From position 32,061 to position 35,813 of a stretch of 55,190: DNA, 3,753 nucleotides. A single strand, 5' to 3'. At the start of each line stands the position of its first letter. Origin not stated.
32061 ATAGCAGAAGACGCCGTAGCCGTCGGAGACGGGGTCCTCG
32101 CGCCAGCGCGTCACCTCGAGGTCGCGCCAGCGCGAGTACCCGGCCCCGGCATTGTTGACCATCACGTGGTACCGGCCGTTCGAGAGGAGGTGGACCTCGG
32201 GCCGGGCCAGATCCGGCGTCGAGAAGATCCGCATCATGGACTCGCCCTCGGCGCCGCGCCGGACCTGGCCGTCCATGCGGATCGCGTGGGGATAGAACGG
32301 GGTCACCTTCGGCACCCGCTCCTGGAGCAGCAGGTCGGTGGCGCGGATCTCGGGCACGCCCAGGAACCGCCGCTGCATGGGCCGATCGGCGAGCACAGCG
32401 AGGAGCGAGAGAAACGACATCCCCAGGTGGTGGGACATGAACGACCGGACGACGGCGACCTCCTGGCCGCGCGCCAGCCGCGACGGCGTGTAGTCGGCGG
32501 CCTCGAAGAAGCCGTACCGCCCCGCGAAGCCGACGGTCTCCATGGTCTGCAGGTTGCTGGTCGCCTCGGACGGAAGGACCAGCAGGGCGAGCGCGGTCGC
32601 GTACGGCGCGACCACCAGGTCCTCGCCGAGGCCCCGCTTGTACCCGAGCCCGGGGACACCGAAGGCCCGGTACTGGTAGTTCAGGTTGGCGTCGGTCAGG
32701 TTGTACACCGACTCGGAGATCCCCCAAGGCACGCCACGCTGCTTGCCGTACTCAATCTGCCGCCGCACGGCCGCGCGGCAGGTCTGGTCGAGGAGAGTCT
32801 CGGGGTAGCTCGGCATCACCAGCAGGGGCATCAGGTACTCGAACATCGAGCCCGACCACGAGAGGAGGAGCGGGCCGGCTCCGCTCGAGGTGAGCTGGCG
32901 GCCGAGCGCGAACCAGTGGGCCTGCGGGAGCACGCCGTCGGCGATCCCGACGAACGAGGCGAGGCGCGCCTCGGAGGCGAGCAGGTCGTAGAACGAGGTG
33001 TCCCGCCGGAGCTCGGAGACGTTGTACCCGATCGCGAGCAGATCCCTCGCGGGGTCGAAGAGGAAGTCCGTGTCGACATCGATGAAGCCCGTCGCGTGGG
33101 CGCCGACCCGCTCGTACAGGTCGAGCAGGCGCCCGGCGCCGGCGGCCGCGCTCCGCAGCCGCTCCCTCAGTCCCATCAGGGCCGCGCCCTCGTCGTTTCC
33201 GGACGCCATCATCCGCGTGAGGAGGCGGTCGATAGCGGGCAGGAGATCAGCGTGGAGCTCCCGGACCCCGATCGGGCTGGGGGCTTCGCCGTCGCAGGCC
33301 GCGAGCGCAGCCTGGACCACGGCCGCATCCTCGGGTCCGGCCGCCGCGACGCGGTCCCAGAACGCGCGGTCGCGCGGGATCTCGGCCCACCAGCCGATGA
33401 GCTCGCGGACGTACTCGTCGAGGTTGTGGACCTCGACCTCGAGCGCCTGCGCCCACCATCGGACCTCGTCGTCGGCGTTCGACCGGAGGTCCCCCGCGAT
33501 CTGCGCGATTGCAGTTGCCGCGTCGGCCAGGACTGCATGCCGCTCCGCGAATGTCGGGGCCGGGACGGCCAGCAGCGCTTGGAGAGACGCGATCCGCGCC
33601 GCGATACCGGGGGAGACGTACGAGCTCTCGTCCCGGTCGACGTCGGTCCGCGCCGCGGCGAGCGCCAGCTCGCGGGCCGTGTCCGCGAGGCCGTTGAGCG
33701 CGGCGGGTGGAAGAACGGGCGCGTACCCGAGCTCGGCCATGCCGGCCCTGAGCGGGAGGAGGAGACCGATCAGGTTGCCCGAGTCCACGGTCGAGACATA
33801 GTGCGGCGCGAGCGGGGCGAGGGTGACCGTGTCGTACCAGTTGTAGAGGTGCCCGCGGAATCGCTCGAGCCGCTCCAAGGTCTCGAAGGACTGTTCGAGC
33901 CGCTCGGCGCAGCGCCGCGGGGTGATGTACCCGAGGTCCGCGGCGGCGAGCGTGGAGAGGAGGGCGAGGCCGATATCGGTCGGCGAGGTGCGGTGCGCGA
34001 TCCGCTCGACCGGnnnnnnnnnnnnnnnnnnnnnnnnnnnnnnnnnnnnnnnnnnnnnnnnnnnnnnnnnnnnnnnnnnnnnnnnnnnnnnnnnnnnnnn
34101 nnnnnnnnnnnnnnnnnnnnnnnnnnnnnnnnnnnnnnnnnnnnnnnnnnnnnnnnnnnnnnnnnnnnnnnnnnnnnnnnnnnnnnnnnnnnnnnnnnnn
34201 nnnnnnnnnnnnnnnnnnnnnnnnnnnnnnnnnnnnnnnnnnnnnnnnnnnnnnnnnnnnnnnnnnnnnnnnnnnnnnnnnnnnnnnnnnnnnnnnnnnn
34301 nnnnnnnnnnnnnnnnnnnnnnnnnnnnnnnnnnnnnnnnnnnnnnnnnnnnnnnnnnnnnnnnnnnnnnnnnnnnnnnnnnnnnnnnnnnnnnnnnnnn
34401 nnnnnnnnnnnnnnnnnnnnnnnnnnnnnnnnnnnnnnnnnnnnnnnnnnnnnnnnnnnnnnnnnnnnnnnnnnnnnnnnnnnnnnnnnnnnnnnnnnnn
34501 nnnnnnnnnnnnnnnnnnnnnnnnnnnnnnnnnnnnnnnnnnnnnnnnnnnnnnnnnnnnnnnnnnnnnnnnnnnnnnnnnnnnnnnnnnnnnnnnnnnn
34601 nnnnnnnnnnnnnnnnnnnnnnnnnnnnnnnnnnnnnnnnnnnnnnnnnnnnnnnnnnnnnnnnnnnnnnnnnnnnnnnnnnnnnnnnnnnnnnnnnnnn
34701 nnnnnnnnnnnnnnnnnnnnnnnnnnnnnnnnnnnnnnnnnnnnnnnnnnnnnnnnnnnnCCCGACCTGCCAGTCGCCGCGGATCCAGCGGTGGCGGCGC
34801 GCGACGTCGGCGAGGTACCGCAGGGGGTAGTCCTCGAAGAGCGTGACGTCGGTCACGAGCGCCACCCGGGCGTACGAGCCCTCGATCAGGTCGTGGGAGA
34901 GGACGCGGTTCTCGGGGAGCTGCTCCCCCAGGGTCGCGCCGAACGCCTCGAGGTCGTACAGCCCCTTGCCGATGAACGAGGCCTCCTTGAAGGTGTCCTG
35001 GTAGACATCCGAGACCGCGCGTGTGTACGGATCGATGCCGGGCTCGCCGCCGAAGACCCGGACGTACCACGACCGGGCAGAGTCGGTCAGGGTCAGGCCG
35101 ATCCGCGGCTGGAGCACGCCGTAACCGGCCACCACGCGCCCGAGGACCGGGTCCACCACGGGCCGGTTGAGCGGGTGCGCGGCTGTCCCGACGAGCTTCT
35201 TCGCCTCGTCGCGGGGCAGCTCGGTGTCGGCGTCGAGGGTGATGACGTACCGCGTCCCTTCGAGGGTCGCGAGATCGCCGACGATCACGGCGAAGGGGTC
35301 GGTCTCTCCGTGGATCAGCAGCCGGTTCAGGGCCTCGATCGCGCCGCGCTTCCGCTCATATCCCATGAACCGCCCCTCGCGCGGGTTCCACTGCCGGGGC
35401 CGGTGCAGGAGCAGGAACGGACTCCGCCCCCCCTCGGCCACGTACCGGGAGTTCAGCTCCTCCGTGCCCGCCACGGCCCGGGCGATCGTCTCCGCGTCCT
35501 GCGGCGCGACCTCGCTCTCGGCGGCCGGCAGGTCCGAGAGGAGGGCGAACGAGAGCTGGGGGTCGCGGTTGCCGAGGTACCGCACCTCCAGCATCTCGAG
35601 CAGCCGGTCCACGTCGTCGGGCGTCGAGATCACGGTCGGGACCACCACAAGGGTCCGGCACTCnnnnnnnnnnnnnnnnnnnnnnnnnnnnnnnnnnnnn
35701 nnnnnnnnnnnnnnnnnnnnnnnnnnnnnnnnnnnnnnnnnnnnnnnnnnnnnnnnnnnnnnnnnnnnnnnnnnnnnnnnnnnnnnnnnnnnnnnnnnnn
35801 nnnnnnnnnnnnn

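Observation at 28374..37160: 8.8-kb gene for a cyclic beta-1,2-glucan synthase-like enzyme in a methanogen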

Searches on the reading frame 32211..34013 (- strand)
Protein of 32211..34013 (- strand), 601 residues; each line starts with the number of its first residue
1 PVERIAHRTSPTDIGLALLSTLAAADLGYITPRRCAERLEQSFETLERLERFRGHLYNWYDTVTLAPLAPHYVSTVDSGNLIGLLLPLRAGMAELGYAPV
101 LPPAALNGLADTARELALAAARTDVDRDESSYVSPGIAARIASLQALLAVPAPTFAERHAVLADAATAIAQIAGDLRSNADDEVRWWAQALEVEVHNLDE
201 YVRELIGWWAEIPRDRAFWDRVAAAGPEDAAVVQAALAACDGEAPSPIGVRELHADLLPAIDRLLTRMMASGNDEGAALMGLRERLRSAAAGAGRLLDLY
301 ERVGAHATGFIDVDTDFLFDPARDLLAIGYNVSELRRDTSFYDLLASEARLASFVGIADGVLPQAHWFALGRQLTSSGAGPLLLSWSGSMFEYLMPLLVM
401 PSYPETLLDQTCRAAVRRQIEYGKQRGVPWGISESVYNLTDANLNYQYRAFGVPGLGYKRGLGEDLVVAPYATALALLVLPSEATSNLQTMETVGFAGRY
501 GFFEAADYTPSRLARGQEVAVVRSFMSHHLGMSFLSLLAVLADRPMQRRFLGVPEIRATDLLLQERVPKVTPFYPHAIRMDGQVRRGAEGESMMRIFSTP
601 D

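Call 29: search_solved_structures(query=window:32211-34013:-, max_evalue=1e-20, show_alignments=3)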
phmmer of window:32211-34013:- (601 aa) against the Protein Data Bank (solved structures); distinct sequences matched with E-value up to 1e-20: 3.
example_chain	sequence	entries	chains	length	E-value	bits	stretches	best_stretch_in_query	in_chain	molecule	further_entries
8wy1_A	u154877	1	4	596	6.9e-113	381.6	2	273-569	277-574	Glycosyltransferase 36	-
8rf9_A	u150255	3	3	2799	2.8e-97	330.1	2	312-573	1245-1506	Cyclic beta 1-2 glucan synthetase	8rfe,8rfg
8rf0_A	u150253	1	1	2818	2.8e-97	330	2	312-573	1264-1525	Cyclic beta-(1,2)-glucan synthase NdvB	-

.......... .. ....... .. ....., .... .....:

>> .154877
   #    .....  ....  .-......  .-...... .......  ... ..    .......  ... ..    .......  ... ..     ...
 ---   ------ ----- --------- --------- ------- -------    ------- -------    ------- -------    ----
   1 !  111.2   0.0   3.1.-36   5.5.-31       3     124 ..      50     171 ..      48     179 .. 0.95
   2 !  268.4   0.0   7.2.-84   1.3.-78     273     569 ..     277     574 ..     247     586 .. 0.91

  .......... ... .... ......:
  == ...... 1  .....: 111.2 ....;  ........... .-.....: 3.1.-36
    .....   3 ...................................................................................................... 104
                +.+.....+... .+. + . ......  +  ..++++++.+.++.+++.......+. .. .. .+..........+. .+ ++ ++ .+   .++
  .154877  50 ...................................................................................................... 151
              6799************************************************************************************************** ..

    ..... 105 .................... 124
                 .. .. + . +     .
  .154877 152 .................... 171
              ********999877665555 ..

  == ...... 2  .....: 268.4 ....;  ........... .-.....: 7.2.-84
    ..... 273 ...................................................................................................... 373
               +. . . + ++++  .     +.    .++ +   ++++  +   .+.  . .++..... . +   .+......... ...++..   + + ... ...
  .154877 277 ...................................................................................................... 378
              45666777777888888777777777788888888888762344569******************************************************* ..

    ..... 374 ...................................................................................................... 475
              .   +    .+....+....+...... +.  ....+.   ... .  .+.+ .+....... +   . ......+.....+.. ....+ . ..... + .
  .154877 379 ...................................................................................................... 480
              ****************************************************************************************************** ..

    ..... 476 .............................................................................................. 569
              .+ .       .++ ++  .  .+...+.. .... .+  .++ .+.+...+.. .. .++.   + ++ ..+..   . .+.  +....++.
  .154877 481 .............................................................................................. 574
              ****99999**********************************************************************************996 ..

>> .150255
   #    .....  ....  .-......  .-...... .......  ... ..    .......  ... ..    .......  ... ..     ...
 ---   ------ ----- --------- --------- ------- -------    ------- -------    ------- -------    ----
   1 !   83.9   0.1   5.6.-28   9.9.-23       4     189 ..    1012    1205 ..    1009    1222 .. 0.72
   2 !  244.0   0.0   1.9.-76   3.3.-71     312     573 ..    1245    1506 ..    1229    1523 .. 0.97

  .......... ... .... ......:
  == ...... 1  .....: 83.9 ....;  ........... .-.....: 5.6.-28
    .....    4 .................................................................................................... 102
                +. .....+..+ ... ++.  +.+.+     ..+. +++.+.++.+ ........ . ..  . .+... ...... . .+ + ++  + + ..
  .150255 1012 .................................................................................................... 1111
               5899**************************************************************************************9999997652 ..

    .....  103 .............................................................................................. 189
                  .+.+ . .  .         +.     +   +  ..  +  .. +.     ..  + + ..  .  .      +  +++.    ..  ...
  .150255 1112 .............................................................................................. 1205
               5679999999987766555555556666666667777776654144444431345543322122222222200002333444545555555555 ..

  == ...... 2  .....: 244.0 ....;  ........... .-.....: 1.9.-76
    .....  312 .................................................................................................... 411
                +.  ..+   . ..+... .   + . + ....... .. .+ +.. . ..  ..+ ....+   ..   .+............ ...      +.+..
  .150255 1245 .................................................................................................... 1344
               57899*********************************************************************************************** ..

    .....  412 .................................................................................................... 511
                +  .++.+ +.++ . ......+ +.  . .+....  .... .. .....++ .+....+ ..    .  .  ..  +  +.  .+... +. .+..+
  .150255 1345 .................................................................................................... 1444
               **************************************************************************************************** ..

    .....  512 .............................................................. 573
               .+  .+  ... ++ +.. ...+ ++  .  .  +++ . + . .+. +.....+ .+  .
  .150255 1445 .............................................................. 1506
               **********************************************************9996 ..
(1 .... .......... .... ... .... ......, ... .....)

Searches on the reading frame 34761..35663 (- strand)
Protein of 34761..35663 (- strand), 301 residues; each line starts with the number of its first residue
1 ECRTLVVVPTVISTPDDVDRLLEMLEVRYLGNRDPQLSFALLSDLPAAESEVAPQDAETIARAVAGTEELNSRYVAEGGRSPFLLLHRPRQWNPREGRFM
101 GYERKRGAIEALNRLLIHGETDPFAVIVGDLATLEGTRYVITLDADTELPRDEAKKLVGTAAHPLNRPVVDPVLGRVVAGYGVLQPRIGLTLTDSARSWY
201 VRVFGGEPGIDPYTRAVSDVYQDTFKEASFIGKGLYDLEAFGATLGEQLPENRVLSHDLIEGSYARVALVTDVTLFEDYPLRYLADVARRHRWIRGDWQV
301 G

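Call 28: search_solved_structures(query=window:34761-35663:-, max_evalue=1e-20, show_alignments=1)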
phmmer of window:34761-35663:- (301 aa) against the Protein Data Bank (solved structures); distinct sequences matched with E-value up to 1e-20: 2.
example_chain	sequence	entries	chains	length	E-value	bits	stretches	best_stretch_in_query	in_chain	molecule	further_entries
8rf9_A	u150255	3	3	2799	1.1e-83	284.4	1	2-300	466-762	Cyclic beta 1-2 glucan synthetase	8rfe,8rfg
8rf0_A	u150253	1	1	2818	1.1e-83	284.4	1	2-300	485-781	Cyclic beta-(1,2)-glucan synthase NdvB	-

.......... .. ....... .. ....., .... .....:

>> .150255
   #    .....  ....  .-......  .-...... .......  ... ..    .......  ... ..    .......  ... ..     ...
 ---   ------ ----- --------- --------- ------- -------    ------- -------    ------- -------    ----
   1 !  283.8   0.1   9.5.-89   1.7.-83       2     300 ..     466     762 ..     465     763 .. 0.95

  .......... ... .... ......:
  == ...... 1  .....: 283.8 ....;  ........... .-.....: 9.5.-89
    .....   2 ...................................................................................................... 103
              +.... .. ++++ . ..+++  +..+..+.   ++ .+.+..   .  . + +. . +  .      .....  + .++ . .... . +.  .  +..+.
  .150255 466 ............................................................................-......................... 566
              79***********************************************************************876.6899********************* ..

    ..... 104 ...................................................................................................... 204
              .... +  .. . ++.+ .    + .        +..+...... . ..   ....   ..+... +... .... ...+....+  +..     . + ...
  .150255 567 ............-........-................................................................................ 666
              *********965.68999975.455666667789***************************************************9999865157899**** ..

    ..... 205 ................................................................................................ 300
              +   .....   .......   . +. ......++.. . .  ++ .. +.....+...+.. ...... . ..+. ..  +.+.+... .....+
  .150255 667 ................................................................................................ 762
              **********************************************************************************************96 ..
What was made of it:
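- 34761..35678 (-): GT84 glycosyltransferase domain, aa ~495-800. Key residues: D543, R603, D643-x-D645, primer Tyr Y712, catalytic base D757, R791-W792 and R794. Residue-by-residue alignment to 8RF9/8RF0 (call 28).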
